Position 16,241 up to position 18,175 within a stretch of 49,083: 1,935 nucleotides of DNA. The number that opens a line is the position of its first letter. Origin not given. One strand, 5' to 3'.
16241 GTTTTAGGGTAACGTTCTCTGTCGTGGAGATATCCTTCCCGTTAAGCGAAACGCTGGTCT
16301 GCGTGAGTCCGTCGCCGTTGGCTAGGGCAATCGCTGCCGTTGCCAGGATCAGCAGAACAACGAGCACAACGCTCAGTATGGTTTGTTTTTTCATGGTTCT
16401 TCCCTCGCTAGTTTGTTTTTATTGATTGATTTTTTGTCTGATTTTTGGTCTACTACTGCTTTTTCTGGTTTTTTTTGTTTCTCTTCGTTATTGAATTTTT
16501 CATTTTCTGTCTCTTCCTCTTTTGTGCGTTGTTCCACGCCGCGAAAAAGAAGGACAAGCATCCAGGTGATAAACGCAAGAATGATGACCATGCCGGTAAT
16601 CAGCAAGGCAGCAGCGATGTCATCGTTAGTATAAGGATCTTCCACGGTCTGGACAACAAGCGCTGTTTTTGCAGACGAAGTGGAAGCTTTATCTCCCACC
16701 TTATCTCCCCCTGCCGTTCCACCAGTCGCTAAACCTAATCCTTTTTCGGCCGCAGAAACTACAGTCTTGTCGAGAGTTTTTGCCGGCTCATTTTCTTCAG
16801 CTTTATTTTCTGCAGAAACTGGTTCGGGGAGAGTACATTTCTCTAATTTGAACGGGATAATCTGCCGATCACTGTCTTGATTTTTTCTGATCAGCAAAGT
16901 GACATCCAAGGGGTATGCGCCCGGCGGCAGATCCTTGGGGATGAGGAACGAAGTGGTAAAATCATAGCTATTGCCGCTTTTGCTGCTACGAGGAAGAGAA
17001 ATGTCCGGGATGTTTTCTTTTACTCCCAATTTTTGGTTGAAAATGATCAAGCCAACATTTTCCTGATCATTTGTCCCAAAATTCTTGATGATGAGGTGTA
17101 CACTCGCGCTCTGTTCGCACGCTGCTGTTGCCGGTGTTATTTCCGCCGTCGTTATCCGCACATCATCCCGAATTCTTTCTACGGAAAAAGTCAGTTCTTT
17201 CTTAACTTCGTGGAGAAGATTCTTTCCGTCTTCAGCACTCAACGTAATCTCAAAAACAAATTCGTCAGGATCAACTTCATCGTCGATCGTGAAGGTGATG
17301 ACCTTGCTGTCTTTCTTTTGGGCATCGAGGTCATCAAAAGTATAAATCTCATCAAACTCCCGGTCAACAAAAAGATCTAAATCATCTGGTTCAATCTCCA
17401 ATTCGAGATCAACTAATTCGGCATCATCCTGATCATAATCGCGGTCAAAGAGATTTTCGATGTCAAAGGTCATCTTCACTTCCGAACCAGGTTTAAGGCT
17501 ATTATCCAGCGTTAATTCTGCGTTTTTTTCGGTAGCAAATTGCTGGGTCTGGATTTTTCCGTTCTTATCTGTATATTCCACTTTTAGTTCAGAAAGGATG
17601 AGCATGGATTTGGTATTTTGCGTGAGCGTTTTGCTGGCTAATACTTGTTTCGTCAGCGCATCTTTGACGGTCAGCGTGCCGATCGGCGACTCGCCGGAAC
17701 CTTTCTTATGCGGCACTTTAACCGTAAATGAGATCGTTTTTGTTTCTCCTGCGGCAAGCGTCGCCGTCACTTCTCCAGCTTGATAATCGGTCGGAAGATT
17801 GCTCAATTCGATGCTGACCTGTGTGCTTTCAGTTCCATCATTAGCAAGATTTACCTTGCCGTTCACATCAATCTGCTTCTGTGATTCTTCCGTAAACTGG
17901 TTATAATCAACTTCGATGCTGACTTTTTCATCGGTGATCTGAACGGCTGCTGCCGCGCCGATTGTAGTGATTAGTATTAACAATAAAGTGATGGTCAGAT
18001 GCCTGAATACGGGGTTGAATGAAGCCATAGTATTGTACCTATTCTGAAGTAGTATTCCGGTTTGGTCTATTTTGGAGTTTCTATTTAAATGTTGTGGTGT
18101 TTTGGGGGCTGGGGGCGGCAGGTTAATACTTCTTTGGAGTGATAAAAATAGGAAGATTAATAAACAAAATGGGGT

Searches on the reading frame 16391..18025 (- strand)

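Call 94: search_protein_families(library=pfam, proteins=[window:16391-18025:-], max_evalue=0.001)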
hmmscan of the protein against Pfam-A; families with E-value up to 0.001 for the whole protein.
window:16391-18025:- (544 aa): 1 family
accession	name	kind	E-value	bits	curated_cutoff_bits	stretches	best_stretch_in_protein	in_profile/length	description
PF10633.15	NPCBM_assoc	-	0.00031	21.3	24.4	0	57-115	10-71/78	NPCBM-associated, NEW3 domain of alpha-galactosidase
